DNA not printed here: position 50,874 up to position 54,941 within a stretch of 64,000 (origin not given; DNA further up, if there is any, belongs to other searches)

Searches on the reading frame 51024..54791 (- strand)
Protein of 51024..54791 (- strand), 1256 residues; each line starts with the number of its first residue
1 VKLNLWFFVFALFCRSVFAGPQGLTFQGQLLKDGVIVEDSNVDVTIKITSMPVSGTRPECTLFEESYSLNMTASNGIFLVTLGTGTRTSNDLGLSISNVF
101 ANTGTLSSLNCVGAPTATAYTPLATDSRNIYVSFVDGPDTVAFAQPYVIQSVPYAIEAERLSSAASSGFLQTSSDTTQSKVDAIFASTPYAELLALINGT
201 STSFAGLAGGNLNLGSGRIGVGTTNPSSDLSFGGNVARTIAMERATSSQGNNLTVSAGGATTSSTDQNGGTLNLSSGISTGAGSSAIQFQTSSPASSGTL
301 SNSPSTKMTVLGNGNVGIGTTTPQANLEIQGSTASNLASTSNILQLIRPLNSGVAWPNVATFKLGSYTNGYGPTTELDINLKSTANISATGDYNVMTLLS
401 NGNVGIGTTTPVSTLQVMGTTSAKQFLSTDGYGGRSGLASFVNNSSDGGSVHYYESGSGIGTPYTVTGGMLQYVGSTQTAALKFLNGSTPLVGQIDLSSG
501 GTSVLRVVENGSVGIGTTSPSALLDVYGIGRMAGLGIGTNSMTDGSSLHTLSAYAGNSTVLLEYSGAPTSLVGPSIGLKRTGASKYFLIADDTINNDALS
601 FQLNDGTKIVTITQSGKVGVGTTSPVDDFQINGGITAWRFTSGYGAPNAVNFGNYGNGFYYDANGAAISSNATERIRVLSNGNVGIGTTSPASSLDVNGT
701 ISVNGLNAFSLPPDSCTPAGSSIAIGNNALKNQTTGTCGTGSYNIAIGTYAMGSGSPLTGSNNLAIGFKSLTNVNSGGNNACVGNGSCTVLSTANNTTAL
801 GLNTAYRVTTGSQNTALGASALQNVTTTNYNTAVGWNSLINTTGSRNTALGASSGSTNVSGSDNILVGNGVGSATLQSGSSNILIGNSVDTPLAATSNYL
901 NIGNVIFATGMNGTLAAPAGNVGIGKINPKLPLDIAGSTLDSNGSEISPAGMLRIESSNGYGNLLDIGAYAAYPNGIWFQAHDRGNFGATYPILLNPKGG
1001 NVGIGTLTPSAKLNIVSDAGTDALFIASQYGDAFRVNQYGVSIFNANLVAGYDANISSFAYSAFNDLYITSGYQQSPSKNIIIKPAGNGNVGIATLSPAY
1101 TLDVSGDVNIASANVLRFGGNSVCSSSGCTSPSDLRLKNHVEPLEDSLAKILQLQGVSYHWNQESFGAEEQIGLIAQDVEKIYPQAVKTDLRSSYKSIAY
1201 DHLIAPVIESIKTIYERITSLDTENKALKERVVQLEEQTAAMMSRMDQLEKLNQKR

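Call 82: search_protein_families(library=pfam, proteins=[window:51024-54791:-], max_evalue=0.001)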
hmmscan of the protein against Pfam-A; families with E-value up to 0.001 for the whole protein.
window:51024-54791:- (1256 aa): 1 family
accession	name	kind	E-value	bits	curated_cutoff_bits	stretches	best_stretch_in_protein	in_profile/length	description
PF13884.11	Peptidase_S74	-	2.6e-17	63.3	22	1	1133-1188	1-58/58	Chaperone of endosialidase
